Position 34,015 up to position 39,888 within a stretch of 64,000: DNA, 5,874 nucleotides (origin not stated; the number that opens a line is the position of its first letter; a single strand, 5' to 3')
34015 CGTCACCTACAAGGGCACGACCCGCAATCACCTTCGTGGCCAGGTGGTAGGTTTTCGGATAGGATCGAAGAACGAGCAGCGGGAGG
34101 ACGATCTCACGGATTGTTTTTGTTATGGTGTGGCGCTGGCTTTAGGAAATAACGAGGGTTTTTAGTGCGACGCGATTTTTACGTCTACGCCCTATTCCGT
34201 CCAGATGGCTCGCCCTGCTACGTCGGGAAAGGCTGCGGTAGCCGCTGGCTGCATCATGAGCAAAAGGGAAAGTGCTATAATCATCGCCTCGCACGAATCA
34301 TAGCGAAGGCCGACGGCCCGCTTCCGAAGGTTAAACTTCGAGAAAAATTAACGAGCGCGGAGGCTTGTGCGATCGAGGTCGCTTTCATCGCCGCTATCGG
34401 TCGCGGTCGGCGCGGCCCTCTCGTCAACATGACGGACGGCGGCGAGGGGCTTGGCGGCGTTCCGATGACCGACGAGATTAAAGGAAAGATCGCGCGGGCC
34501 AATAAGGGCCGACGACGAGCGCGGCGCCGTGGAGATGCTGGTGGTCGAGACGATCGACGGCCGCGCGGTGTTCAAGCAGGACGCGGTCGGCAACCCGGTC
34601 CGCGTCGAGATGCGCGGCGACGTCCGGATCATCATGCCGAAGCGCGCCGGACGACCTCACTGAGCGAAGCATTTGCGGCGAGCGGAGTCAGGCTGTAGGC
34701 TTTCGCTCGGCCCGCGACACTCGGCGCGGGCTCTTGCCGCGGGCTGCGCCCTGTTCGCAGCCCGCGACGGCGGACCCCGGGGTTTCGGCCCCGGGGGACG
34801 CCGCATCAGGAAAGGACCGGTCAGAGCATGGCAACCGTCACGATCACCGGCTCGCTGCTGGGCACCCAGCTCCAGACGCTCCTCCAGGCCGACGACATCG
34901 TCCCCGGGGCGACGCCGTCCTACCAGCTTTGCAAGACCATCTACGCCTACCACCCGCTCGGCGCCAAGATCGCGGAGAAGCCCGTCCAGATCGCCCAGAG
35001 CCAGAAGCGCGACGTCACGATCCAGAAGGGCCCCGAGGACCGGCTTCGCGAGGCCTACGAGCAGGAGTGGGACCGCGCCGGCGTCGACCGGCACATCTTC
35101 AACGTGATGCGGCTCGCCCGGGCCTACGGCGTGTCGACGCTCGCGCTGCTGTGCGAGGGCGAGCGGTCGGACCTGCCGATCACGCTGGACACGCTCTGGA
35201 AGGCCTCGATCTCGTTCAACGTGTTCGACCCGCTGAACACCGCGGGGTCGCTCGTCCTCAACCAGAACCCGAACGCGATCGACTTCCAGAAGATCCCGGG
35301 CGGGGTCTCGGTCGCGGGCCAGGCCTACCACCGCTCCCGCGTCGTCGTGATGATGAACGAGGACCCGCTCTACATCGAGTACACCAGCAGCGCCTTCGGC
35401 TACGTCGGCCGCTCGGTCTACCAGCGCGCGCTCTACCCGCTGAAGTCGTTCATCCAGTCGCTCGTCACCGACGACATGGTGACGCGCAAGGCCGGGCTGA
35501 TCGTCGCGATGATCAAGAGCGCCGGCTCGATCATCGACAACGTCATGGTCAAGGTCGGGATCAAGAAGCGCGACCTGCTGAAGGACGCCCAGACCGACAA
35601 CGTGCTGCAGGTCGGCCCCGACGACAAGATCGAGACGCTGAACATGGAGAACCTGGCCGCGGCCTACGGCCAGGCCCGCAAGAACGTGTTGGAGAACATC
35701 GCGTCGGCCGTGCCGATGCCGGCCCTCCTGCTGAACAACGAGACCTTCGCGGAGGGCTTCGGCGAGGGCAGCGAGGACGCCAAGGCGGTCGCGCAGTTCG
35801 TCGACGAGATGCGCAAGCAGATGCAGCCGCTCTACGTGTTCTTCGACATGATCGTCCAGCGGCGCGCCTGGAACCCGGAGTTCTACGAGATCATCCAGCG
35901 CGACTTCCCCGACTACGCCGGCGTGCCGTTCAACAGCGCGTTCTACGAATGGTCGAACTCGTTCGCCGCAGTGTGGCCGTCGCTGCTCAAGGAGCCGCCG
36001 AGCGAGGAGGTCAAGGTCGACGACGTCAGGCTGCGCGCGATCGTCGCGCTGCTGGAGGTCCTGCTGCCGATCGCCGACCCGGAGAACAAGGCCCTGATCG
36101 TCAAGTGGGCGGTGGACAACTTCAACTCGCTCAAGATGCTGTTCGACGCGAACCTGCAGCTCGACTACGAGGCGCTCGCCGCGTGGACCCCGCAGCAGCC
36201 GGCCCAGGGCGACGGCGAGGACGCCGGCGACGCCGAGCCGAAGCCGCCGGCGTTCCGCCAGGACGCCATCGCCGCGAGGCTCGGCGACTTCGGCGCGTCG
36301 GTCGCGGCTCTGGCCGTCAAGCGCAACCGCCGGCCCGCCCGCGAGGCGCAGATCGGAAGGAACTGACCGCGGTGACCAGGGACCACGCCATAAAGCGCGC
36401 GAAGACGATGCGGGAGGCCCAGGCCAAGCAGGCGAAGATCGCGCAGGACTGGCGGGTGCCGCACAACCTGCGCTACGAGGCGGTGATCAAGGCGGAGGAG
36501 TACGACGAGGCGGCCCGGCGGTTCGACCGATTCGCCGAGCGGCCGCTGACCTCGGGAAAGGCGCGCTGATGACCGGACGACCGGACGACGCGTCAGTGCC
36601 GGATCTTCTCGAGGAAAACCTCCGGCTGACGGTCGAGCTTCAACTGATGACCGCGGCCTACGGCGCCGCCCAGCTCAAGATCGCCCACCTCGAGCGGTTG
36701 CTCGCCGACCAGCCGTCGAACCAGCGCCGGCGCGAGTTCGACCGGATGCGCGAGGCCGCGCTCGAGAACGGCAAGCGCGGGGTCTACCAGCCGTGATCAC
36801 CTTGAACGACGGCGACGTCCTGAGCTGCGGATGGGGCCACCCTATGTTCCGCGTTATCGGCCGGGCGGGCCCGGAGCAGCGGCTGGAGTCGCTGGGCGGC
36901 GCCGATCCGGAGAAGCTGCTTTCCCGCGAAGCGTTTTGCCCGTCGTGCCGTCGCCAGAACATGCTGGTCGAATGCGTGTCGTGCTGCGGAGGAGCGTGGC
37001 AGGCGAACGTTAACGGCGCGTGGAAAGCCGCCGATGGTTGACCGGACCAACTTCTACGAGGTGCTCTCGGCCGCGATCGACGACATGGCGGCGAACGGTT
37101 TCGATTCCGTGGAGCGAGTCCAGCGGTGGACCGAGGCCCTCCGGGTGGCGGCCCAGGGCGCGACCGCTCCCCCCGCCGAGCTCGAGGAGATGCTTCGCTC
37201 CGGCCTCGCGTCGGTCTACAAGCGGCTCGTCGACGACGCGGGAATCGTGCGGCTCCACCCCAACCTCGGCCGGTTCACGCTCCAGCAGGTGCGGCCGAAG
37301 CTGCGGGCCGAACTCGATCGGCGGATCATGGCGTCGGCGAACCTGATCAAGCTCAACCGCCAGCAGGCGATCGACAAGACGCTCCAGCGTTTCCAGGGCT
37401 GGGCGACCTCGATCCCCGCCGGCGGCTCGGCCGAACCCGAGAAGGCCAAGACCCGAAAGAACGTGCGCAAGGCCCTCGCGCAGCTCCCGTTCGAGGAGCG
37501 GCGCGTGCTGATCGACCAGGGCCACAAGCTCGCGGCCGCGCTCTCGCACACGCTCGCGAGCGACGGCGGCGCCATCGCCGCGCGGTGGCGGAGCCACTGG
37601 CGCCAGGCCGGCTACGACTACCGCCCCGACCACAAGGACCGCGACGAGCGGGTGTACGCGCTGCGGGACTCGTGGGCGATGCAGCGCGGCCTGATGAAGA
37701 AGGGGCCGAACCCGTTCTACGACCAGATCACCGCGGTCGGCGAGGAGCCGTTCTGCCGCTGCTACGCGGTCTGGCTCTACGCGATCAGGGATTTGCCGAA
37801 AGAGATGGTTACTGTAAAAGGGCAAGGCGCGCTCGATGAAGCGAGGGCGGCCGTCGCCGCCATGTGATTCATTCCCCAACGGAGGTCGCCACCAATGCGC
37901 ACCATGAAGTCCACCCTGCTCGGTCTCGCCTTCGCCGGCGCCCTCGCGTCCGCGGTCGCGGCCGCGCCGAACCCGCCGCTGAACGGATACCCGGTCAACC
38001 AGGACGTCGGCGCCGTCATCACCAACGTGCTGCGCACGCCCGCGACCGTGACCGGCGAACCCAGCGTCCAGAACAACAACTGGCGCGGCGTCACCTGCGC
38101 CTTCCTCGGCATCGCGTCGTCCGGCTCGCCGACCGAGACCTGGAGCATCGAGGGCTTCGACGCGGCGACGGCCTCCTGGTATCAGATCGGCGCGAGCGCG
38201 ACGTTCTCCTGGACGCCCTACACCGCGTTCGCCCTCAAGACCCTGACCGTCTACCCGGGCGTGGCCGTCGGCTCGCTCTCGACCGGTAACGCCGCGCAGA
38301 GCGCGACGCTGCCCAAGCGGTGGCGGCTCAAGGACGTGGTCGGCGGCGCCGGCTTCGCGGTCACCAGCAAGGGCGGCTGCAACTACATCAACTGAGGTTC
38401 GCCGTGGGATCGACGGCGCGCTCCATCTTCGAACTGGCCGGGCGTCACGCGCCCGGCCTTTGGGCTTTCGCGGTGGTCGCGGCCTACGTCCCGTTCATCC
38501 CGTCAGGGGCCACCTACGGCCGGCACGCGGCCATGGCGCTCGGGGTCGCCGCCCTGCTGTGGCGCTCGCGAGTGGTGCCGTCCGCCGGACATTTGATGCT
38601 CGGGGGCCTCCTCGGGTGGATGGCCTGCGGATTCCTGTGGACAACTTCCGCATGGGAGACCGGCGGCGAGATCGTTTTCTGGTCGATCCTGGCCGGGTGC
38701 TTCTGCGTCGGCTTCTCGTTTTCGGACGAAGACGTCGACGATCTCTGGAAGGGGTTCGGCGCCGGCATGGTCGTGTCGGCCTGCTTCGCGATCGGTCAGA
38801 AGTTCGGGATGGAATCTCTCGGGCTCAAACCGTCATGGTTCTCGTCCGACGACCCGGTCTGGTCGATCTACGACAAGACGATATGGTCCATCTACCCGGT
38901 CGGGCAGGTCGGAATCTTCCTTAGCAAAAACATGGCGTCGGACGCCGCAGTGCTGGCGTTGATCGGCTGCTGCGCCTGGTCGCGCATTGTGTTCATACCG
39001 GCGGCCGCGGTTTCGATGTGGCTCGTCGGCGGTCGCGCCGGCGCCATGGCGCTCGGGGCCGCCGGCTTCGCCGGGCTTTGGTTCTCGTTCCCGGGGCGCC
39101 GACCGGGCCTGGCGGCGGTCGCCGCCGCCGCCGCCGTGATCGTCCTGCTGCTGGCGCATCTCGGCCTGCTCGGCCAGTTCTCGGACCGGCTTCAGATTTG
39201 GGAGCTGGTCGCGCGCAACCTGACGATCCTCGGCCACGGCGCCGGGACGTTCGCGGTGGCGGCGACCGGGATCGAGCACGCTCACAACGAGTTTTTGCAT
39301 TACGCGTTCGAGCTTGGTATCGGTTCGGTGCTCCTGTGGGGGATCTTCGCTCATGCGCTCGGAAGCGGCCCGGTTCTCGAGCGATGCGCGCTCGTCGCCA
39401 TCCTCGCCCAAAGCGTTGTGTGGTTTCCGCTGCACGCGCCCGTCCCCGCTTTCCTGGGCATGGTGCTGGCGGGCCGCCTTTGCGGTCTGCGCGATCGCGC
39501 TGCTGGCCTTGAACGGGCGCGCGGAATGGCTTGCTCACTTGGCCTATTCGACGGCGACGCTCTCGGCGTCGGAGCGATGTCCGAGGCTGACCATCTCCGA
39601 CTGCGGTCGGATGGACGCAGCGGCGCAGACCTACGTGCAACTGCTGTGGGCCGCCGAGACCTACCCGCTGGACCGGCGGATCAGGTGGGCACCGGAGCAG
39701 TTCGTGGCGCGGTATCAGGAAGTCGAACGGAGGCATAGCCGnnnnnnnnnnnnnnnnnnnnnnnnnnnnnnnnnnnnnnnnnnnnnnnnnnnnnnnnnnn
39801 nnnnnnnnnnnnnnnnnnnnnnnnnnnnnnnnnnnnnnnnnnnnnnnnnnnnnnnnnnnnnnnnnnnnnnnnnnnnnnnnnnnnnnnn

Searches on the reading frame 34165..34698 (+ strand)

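Call 61: search_protein_families(library=pfam, proteins=[window:34165-34698:+], max_evalue=1)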
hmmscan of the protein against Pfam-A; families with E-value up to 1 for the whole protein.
window:34165-34698:+ (177 aa): 1 family
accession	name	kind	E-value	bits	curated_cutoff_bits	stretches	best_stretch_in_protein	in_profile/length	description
PF22945.2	LEM-3_GIY-YIG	-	0.029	14.8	27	1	19-80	29-98/151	LEM-3-like GIY-YIG domain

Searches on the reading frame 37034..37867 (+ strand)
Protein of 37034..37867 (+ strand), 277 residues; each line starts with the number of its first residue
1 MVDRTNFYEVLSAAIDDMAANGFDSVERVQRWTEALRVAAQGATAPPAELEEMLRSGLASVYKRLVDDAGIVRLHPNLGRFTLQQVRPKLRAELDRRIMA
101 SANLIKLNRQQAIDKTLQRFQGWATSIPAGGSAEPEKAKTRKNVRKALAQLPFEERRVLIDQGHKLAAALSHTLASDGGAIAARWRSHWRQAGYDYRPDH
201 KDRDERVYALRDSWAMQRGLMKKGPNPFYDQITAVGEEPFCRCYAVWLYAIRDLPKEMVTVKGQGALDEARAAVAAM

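Call 3: search_protein_families(library=pfam, proteins=[window:37034-37867:+], max_evalue=0.01)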
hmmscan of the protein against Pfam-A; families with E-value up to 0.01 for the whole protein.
window:37034-37867:+ (277 aa): 0 families

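Call 4: search_protein_families(library=phrogs, proteins=[window:37034-37867:+], max_evalue=0.001)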
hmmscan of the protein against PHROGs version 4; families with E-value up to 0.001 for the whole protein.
window:37034-37867:+ (277 aa): 1 family
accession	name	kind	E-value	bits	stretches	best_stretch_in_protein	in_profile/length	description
phrog_324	-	head and packaging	4.1e-27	96.4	1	8-259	83-328/624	head morphogenesis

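Call 21: search_protein_families(library=ncbifam, proteins=[window:37034-37867:+], max_evalue=0.01)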
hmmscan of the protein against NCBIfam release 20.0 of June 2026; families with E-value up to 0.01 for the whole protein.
window:37034-37867:+ (277 aa): 0 families

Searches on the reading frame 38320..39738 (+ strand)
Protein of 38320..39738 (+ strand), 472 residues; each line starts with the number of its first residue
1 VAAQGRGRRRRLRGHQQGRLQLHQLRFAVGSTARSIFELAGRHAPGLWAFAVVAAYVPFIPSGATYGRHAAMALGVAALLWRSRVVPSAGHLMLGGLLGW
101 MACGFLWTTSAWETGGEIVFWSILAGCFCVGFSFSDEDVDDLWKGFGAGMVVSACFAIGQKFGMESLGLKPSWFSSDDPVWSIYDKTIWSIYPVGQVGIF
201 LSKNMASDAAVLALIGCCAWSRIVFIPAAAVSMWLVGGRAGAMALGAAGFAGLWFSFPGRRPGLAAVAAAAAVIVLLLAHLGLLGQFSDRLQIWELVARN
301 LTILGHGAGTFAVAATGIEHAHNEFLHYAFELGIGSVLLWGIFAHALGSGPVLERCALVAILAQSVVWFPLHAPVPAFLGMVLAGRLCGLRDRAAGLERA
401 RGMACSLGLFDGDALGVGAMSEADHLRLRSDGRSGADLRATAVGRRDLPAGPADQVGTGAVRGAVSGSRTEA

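Call 3: search_protein_families(library=pfam, proteins=[window:38320-39738:+], max_evalue=0.01)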
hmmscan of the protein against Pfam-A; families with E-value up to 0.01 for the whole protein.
window:38320-39738:+ (472 aa): 0 families

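Call 4: search_protein_families(library=phrogs, proteins=[window:38320-39738:+], max_evalue=0.001)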
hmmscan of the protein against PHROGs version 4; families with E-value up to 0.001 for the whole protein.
window:38320-39738:+ (472 aa): 0 families

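Call 21: search_protein_families(library=ncbifam, proteins=[window:38320-39738:+], max_evalue=0.01)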
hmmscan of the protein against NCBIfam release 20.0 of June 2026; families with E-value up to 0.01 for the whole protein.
window:38320-39738:+ (472 aa): 0 families

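Call 61: search_protein_families(library=pfam, proteins=[window:38488-39738:+], max_evalue=1)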
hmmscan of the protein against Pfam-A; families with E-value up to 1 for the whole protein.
window:38488-39738:+ (416 aa): 0 families

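Call 79: find_homologous_proteins(query=window:38404-39738:+, max_evalue=0.00001)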
Query window:38404-39738:+ (444 aa): 13 proteins with E <= 0.00001 among 8000 candidates.
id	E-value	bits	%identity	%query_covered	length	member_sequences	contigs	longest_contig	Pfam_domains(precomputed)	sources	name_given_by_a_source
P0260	1.3e-289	979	100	100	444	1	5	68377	-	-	-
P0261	6.0e-165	568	64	97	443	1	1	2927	-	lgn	-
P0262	2.7e-161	556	62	100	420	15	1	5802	-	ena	-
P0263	2.7e-158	546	63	100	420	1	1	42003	-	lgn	-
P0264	6.0e-155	535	61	95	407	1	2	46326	-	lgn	-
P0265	3.2e-154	532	61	100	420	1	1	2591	-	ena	-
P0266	2.7e-151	523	61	100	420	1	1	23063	-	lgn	-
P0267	4.5e-150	519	59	100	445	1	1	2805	-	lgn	-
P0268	1.3e-136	474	57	100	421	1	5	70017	-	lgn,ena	-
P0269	5.9e-125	436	56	94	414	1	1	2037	-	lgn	-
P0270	2.0e-113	398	51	93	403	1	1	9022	-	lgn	-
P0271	3.6e-112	394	52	95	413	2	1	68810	-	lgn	-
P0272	4.8e-9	54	30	58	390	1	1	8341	PF04932.21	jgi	jgi:hypothetical protein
